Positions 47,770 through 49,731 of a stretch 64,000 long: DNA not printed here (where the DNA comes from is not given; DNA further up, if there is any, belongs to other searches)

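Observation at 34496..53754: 19-kb glycosyltransferase/methyltransferase island with no priming enzyme, no exporter, no membrane protein and no sugar-nucleotide genes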

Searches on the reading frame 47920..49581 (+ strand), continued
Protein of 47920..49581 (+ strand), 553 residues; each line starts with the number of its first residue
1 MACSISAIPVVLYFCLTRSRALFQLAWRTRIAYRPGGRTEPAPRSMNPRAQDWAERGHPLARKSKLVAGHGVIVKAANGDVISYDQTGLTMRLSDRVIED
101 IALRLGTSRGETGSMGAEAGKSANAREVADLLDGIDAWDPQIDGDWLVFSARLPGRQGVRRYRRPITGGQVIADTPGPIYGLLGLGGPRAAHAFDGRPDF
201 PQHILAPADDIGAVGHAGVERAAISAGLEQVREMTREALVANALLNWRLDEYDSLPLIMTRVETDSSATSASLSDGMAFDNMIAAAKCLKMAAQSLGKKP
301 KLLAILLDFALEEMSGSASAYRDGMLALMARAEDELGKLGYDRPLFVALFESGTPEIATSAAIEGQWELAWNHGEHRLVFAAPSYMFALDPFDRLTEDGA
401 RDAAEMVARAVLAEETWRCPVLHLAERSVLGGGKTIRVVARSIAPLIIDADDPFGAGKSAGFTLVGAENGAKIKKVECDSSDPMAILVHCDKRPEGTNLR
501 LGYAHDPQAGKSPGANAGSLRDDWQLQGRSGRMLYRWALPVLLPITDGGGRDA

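Call 68: find_encoding_contigs(protein=P0003, flank=10000, max_places=2)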
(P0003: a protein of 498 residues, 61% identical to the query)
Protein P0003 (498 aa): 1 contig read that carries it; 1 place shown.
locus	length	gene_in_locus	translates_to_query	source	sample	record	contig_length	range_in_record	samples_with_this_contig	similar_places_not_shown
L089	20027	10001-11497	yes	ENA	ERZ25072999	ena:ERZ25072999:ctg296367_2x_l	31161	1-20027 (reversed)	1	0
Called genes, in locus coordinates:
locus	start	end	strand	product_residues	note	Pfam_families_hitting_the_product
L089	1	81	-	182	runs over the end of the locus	-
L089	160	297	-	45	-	-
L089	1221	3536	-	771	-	PF01315:Ald_Xan_dh_C, PF02738:MoCoBD_1, PF20256:MoCoBD_2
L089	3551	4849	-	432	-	PF01799:Fer2_2, PF00941:FAD_binding_5, PF03450:CO_deh_flav_C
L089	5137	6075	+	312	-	PF00126:HTH_1, PF03466:LysR_substrate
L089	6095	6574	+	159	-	-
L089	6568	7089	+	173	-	-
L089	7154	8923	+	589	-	-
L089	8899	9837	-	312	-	-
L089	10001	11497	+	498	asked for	-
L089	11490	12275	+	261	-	-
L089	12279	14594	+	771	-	PF00884:Sulfatase, PF01663:Phosphodiest (faint), PF16347:SGSH_C (weak), PF00353:HemolysinCabind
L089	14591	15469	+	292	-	PF11316:Rhamno_transf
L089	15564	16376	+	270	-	-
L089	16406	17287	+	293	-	PF05050:Methyltransf_21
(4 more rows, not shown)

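Call 73: find_related_loci(query=A1, collection=viral_contigs, flank=10000)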
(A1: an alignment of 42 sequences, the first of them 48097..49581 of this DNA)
Query A1 (494 aa) in viral_contigs; peptide patterns used: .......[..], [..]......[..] (x = any residue, [..] = any of these).
28 stretches matched a pattern, but none encodes a relative of the query by tblastn (E <= 1e-3).

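Call 75: fold_search(model_id=the predicted structure, library=viral)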
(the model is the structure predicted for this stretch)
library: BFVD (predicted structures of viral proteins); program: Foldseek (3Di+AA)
matches with E <= 10: 527; with E <= 0.001: 13
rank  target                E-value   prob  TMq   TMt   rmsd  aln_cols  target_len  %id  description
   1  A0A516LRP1            1.5e-18  1.00  0.60  0.37  12.9       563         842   15  (no name in the UniProt tables at hand)
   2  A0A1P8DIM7            1.3e-16  1.00  0.56  0.42  24.1       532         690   14  (no name in the UniProt tables at hand)
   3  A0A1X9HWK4            1.6e-15  1.00  0.57  0.30   5.0       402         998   18  (no name in the UniProt tables at hand)
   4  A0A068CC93            1.1e-07  1.00  0.35  0.57  14.3       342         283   10  (no name in the UniProt tables at hand)
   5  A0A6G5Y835            1.3e-07  1.00  0.38  0.32   9.3       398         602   14  (no name in the UniProt tables at hand)
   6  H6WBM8                4.3e-07  1.00  0.33  0.26  21.7       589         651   12  Uncharacterized protein [Rhodobacter phage RcapNL]
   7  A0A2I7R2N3            1.7e-06  1.00  0.36  0.29  19.5       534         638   12  (no name in the UniProt tables at hand)
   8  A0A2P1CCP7            4.2e-06  1.00  0.35  0.22  17.2       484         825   11  Phage head-binding domain containing protein [Klebsiella phage KP8]
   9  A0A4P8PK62            1.1e-05  1.00  0.38  0.28  24.1       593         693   10  Fiber 2 [White sturgeon adenovirus 1]
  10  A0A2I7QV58            1.1e-05  1.00  0.38  0.30  14.3       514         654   10  (no name in the UniProt tables at hand)
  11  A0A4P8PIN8            2.6e-05  1.00  0.29  0.20  23.0       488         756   11  Fiber 4 [White sturgeon adenovirus 1]
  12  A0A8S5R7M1            1.8e-04  1.00  0.32  0.35   9.7       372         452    8  Hydrolase [virus sp. ctfPt13]
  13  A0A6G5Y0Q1            2.4e-04  0.99  0.28  0.31  11.6       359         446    9  (no name in the UniProt tables at hand)
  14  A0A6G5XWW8            1.5e-03  0.97  0.29  0.30  11.4       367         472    6  (no name in the UniProt tables at hand)
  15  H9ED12                2.5e-03  1.00  0.26  0.19   8.2       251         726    9  Neck passage structure protein [Lactococcus phage ASCC191]
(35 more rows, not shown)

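Call 86: search_protein_families(library=pfam, proteins=[L064:207-962:-, L064:901-2451:-, L078:17419-19338:-], max_evalue=1)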
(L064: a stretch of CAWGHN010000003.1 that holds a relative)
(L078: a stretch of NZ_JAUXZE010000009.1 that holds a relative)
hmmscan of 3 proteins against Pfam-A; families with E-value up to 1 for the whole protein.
L064:207-962:- (251 aa): 17 families
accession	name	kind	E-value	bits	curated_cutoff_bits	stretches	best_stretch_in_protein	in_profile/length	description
PF00005.33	ABC_tran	-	1.4e-30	107.1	25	1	35-174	5-137/137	ABC transporter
PF13304.12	AAA_21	-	3.5e-08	34.3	27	2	154-206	246-300/304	AAA domain, putative AbiEii toxin, Type IV TA system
PF20703.3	nSTAND1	-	2e-05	24.8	27.1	1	44-94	36-86/379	Novel STAND NTPase 1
PF13555.12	AAA_29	-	0.00026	21.1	27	1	36-75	17-55/61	P-loop containing region of AAA domain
PF02463.25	SMC_N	-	0.00078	19.4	40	1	44-61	27-44/220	RecF/RecN/SMC N terminal domain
PF13191.12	AAA_16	-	0.012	16.5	32.6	1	43-160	26-124/167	AAA ATPase domain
PF03193.22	RsgA_GTPase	-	0.027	14.7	30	1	42-62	107-127/174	RsgA GTPase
PF01926.29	MMR_HSR1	-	0.035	14.6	21.9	1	43-63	1-21/113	50S ribosome-binding GTPase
PF01078.27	Mg_chelatase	-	0.037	13.9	20.3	1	35-80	16-61/207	Magnesium chelatase, subunit ChlI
PF13401.12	AAA_22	-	0.05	14.4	27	1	45-85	9-33/130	AAA domain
PF13671.12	AAA_33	-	0.054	14.2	27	0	45-61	3-19/143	AAA domain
PF00350.29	Dynamin_N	-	0.086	13.3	27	1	44-64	1-21/168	Dynamin family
PF13604.12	AAA_30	-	0.086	13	27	1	45-87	22-57/191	AAA domain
PF13521.12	AAA_28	-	0.11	13.2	27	1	43-63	1-21/164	AAA domain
PF13476.12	AAA_23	-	0.22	12.6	27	1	45-62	23-40/201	AAA domain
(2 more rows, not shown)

L064:901-2451:- (516 aa): 1 family
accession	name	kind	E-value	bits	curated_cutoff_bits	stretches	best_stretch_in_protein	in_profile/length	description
PF00528.27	BPD_transp_1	-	0.00024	21.3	26.4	2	65-256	1-180/184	Binding-protein-dependent transport system inner membrane component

L078:17419-19338:- (639 aa): 1 family
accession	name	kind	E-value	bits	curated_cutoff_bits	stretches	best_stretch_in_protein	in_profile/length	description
PF13980.11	UPF0370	-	0.71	10.4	28.1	0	52-85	8-41/61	Uncharacterised protein family (UPF0370)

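Call 100: search_protein_representatives(alignment_id=A1)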
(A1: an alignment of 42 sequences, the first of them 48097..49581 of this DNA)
Query: 42 sequences, 491 profile positions. Proteins with E-value up to 0.001 (for the whole library): 283; up to 1e-10: 156; up to 1e-30: 68. The best 150 are listed.
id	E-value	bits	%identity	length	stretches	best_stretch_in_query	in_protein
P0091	1.5e-210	716.5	-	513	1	9-489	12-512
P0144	5.4e-196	668.4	-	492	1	3-488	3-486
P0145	3.4e-184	629.5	-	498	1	8-487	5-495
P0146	8.0e-181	618.4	-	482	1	8-488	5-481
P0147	1.9e-171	587.5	-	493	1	6-489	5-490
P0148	2.2e-171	587.3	-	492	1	5-485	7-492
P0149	2.3e-164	564.1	-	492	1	6-485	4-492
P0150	4.1e-157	540.2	-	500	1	5-485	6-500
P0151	6.1e-149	513.3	-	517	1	11-484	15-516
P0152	2.9e-142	491.2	-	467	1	11-485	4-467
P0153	3.1e-140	484.5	-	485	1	11-488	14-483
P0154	1.8e-139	482.1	-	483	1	7-485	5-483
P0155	2.1e-127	442.2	-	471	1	12-484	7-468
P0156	4.2e-125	434.6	-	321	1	177-490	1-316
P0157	2.1e-124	432.3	-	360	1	135-485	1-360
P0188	1.3e-66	241.8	-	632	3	110-485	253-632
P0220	1.1e-23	100.1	-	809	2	285-484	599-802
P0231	1.6e-19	86.4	-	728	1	231-486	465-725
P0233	1.4e-18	83.3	-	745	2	215-484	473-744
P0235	2.3e-18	82.6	-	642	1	260-479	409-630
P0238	6.9e-18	81.0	-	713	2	287-487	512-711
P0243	9.0e-17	77.3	-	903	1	73-482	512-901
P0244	1.1e-16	77.0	-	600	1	69-480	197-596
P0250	1.8e-16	76.3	-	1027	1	183-484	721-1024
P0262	4.2e-15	71.8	-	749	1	70-472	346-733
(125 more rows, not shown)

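Call 101: search_protein_families(library=phrogs, proteins=[P0220, P0231, P0233, P0238, P0243, P0250, P0244, P0262, P0235, window:48097-49581:+], max_evalue=0.001)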
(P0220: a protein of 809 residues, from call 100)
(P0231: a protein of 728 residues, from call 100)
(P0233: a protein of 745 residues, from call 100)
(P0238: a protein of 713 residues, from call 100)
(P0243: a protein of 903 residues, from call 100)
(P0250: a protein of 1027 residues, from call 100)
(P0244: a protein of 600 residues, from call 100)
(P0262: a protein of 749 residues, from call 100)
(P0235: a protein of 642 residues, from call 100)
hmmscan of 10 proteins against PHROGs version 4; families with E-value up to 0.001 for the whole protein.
P0220 (809 aa): 1 family
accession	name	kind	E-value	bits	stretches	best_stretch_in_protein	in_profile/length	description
phrog_4201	-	tail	4e-07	30.1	1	590-779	454-649/676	tail fiber protein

P0231 (728 aa): 1 family
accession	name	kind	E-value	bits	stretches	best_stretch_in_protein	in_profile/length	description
phrog_4201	-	tail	2.5e-11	44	1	511-702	450-651/676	tail fiber protein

P0233 (745 aa): 1 family
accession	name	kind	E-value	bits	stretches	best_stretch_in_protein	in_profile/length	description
phrog_4201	-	tail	2.9e-11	43.8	1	531-722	449-650/676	tail fiber protein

P0238 (713 aa): 1 family
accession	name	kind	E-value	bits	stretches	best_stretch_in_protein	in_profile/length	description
phrog_4201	-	tail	1.5e-08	34.8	1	419-687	369-651/676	tail fiber protein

P0243 (903 aa): 0 families

P0250 (1027 aa): 2 families
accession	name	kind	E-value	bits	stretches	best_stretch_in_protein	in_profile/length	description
phrog_29482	-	unknown function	1.5e-09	38.3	1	15-100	13-101/477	-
phrog_4900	-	tail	0.00011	21.4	1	476-576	242-341/964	tail protein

P0244 (600 aa): 0 families

P0262 (749 aa): 1 family
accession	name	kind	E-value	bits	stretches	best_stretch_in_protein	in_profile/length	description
phrog_4201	-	tail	6.8e-07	29.4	1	538-734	454-660/676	tail fiber protein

P0235 (642 aa): 1 family
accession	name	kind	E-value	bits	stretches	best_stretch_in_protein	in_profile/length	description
phrog_4201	-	tail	3.3e-09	37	1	384-614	408-651/676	tail fiber protein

window:48097-49581:+ (494 aa): 0 families

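Call 102: search_protein_families(library=pfam, proteins=[P0220, P0231, P0233, P0238, P0243, P0250, P0244, P0262, P0235, P0188], max_evalue=0.001)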
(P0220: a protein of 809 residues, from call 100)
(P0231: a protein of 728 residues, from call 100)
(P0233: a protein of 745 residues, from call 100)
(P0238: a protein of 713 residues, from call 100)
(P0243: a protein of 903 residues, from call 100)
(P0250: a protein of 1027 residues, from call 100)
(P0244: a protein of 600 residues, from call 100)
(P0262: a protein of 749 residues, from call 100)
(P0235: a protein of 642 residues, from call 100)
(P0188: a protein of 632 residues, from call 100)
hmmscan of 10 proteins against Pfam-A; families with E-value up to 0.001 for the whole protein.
P0220 (809 aa): 0 families

P0231 (728 aa): 1 family
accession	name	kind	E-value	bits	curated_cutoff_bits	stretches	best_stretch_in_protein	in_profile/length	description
PF00561.26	Abhydrolase_1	-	0.00085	19.5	25.8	0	86-155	44-118/245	alpha/beta hydrolase fold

P0233 (745 aa): 0 families

P0238 (713 aa): 0 families

P0243 (903 aa): 0 families

P0250 (1027 aa): 0 families

P0244 (600 aa): 0 families

P0262 (749 aa): 0 families

P0235 (642 aa): 0 families

P0188 (632 aa): 0 families

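Call 103: search_protein_families(library=padloc, proteins=[window:48097-49581:+], max_evalue=0.001)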
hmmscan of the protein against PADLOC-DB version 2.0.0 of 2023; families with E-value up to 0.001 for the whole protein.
window:48097-49581:+ (494 aa): 0 families

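Call 104: search_solved_structures(query=L082:6287-8683:+, max_evalue=0.00001)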
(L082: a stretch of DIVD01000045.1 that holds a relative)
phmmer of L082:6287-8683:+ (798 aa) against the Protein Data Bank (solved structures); distinct sequences matched with E-value up to 0.00001: 565 (the best 60 are shown).
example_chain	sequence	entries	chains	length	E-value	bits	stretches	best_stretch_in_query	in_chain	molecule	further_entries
1q12_A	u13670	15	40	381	3.7e-107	362.9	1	436-791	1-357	Maltose/maltodextrin transport ATP-binding protein malK | Maltose/maltodextrin import ATP-binding protein malK | Fused maltose transport subunit, ATP-binding co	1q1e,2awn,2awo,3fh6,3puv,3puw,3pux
1q1b_A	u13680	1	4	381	4e-107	362.8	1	436-791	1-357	Maltose/maltodextrin transport ATP-binding protein malK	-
2r6g_A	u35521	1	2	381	9.6e-107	361.6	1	436-791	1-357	Maltose/maltodextrin import ATP-binding protein malK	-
9bcr_C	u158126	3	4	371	1.3e-106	361.1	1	437-791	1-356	Maltose/maltodextrin import ATP-binding protein MalK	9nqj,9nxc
9bcr_D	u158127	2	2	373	1.3e-106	361.1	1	437-791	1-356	Maltose/maltodextrin import ATP-binding protein MalK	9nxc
4tqu_S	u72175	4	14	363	3.5e-104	353.1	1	436-791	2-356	AlgS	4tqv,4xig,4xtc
7x0q_A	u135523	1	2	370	6.3e-92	312.6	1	436-790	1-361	ABC transporter related protein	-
8ja7_C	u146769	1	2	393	8.8e-92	312.1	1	438-727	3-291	Trehalose import ATP-binding protein SugC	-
6yir_A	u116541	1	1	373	2.1e-91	310.9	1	456-792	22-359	Oligosaccharides import ATP-binding protein MsmX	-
7cad_C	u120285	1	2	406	3.6e-88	300.2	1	453-726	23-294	ABC transporter, ATP-binding protein SugC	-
7cae_C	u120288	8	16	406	9.3e-88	298.8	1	453-726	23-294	ABC transporter, ATP-binding protein SugC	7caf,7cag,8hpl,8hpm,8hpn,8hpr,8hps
2d62_A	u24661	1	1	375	8.8e-85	288.9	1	436-790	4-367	multiple sugar-binding transport ATP-binding protein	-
1v43_A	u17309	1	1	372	1.5e-82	281.6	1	436-790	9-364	sugar-binding transport ATP-binding protein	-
1vci_A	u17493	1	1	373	1.5e-82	281.6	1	436-790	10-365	sugar-binding transport ATP-binding protein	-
1g29_1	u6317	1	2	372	3e-82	280.6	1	436-754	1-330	MALTOSE TRANSPORT PROTEIN MALK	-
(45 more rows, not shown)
